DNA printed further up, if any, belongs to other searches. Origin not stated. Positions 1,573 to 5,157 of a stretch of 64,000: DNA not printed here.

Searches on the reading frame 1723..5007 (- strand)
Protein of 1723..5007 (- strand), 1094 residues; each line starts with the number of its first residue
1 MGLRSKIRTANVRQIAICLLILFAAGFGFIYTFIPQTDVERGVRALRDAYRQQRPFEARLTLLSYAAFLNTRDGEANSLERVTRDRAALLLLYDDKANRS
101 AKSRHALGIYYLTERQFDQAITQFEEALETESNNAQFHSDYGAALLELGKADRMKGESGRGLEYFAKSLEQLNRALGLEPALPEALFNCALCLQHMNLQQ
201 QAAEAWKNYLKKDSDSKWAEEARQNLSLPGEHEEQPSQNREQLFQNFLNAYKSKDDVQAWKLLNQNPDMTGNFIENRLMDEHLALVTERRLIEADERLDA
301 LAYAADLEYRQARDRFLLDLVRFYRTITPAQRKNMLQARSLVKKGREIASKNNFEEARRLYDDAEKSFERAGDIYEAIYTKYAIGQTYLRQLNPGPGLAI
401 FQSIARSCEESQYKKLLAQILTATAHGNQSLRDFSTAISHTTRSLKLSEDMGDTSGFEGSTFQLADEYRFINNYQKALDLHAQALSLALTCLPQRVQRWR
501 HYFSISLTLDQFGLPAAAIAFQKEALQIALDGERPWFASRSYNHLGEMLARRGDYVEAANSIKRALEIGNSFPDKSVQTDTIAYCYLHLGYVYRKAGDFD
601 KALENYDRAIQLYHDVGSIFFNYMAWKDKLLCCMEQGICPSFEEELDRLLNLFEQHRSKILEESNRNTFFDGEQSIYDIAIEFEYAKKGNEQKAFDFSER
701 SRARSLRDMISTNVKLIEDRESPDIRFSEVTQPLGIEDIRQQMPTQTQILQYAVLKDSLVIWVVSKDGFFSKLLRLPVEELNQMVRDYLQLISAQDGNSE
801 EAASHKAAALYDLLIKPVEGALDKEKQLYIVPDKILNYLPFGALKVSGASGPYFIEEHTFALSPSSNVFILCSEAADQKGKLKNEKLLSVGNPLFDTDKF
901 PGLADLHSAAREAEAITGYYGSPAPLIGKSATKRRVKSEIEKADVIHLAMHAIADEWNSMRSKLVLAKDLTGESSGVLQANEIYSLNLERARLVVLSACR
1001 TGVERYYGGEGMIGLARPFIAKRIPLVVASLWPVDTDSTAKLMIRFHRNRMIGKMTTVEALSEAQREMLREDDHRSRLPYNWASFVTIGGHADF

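Call 12: search_protein_families(library=pfam, proteins=[window:1723-5007:-], max_evalue=0.0001)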
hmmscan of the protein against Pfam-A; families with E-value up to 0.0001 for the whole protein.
window:1723-5007:- (1094 aa): 15 families
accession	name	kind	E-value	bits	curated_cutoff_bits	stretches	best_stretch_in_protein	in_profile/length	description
PF12770.12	CHAT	-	4.9e-62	210.4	24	1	807-1089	4-288/289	CHAT domain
PF13424.12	TPR_12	-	2.1e-20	73.1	30.1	1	539-613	3-75/77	Tetratricopeptide repeat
PF00515.34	TPR_1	-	2.2e-19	68.8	27.8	1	583-615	1-33/34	Tetratricopeptide repeat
PF07719.23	TPR_2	-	1.1e-18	66.2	27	1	583-613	1-31/34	Tetratricopeptide repeat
PF13414.12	TPR_11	-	9.3e-16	57.7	26.8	0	590-613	1-24/42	TPR repeat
PF13176.12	TPR_7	-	2.5e-14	52.5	27.9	0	587-617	3-33/36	Tetratricopeptide repeat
PF13374.12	TPR_10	-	1.7e-12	47.3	27.5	0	583-614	2-33/42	Tetratricopeptide repeat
PF13181.12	TPR_8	-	3.4e-12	45.9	25.7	0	584-612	2-30/34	Tetratricopeptide repeat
PF13428.12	TPR_14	-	5e-12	45.7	23.5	0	586-619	4-37/44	Tetratricopeptide repeat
PF13432.12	TPR_16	-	6.2e-12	46.2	32.7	0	106-152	2-48/65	Tetratricopeptide repeat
PF13431.12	TPR_17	-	4.2e-07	30.2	24.4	0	124-153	2-31/34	Tetratricopeptide repeat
PF24885.1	TPR_NPHP3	-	3.3e-06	27.1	100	0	541-615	101-173/239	Nephrocystin-3 TPR domain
PF14938.12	SNAP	-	3.6e-06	27.1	25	0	465-612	42-184/282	Soluble NSF attachment protein, SNAP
PF12968.13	DUF3856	-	3.7e-06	27.4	27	0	547-617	17-89/143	Domain of Unknown Function (DUF3856)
PF13371.12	TPR_9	-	3.9e-06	27.2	35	0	165-225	11-71/73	Tetratricopeptide repeat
